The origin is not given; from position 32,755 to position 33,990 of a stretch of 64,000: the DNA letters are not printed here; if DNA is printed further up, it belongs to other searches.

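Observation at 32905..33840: A phosphorothioate-reading SBD-HNH nuclease encoded inside a phosphorothioate-writing operon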

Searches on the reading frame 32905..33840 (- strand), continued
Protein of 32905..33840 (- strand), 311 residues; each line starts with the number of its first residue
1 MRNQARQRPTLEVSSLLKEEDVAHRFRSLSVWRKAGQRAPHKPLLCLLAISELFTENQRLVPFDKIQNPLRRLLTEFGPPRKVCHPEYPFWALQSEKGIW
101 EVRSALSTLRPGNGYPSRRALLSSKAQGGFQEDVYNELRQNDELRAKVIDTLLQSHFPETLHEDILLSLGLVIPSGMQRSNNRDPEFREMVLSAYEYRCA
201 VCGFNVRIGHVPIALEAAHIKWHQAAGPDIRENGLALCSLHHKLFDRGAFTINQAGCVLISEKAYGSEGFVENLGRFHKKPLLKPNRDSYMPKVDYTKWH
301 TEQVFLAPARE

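Call 68: get_annotated_region(hit=H2, flank=8000)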
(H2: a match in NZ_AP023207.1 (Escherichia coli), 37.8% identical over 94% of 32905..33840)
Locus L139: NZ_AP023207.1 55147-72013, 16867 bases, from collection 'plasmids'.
description: Escherichia coli strain TUM18781 plasmid pMTY18781-2, complete sequence
organism: Escherichia coli (NCBI taxid 562)
taxonomy: Bacteria; Pseudomonadota; Gammaproteobacteria; Enterobacterales; Enterobacteriaceae; Escherichia; Escherichia coli
host: -; source: Homo sapiens; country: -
typing (MOB-suite, as given by PLSDB): non-mobilizable
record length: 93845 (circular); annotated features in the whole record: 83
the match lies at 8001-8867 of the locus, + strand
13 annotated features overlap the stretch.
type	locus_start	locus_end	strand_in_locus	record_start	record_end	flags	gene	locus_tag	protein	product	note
CDS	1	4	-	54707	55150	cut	holC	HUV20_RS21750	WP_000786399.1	DNA polymerase III subunit chi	-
CDS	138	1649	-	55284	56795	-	pepA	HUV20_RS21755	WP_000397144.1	leucyl aminopeptidase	GO:0019538 - protein metabolic process [Evidence IEA]; GO:0006508 - proteolysis [Evidence IEA]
CDS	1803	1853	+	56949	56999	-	ytgA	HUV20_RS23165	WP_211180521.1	protein YtgA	-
CDS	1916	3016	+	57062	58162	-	lptF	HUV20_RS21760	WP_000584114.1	LPS export ABC transporter permease LptF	GO:0015920 - lipopolysaccharide transport [Evidence IEA]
CDS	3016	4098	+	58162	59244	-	lptG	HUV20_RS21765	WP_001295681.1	LPS export ABC transporter permease LptG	GO:0015920 - lipopolysaccharide transport [Evidence IEA]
CDS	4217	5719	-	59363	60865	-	yjgR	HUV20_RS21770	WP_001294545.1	helicase HerA-like C-terminal domain-containing protein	-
CDS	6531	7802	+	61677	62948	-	-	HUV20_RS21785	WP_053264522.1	integrase arm-type DNA-binding domain-containing protein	-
CDS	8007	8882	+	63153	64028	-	-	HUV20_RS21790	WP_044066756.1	phosphorothioated DNA-binding restriction endonuclease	-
CDS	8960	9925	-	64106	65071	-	-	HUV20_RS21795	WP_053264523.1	5'-nucleotidase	-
CDS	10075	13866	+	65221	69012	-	-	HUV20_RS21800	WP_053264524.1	anti-phage defense-associated sirtuin Dsr1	-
CDS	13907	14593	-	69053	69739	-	-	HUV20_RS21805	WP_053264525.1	hypothetical protein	-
CDS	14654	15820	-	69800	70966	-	-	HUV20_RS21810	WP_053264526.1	restriction endonuclease subunit S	GO:0006304 - DNA modification [Evidence IEA]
CDS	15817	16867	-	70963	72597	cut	-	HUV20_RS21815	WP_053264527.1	class I SAM-dependent DNA methyltransferase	-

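Call 69: find_encoding_contigs(protein=P0010, flank=10000, max_places=1)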
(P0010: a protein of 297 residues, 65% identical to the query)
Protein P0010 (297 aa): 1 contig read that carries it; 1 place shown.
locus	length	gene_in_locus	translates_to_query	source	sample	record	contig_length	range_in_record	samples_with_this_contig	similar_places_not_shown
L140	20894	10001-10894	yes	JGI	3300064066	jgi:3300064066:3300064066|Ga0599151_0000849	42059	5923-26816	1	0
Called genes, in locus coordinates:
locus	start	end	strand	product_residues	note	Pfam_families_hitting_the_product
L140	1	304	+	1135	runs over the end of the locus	-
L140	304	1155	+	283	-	PF01507:PAPS_reduct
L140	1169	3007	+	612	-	-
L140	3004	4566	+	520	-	-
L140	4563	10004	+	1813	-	PF01580:FtsK_SpoIIIE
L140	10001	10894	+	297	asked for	PF26340:DNA-SBD_ScoMcrA, PF13391:HNH_2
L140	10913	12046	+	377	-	PF00266:Aminotran_5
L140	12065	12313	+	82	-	PF13361:UvrD_C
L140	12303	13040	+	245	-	-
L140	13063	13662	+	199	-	-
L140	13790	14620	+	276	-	-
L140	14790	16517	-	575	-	-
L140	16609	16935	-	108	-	-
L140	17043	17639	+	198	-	-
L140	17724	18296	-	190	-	PF06250:YhcG_C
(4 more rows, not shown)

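Call 70: find_encoding_contigs(protein=P0037, flank=10000, max_places=1)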
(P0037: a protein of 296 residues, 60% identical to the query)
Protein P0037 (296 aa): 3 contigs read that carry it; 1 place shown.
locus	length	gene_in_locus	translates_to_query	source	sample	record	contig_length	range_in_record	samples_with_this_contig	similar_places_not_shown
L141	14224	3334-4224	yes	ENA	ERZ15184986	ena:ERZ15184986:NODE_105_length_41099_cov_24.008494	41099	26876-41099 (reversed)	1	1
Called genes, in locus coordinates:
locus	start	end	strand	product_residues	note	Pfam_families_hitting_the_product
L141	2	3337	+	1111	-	?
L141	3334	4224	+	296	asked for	PF26340:DNA-SBD_ScoMcrA, PF13391:HNH_2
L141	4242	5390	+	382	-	PF00155:Aminotran_1_2 (weak), PF00266:Aminotran_5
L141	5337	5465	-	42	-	-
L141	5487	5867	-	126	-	-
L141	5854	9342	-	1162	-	PF00176:SNF2-rel_dom (faint), PF04851:ResIII (weak), PF00271:Helicase_C (weak)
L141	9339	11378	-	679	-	PF13091:PLDc_2 (faint)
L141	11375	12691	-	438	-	-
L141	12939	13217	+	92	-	PF12728:HTH_17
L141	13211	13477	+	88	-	PF12728:HTH_17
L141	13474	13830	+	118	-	PF12728:HTH_17 (weak)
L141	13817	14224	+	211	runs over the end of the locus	-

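Call 71: find_encoding_contigs(protein=P0043, flank=10000, max_places=1)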
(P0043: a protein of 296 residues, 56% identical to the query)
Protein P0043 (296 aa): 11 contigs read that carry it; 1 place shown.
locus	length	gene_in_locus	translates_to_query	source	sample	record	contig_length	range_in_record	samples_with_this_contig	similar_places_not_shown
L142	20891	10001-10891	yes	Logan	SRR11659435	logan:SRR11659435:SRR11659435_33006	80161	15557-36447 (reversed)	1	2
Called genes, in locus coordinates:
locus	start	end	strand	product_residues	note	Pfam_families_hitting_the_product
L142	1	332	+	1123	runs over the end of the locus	-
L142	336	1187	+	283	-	PF01507:PAPS_reduct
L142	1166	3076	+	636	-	PF13191:AAA_16 (faint)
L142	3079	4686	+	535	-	-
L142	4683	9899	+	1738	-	PF01580:FtsK_SpoIIIE, PF01935:DUF87 (weak)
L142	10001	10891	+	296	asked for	PF26340:DNA-SBD_ScoMcrA, PF13391:HNH_2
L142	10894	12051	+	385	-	PF00266:Aminotran_5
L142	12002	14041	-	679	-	-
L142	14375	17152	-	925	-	PF00176:SNF2-rel_dom (faint), PF04851:ResIII (faint), PF13401:AAA_22 (faint), PF00271:Helicase_C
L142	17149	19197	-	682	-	PF13091:PLDc_2 (faint)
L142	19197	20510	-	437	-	-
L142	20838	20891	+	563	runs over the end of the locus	PF08378:NERD (weak), PF04851:ResIII (weak)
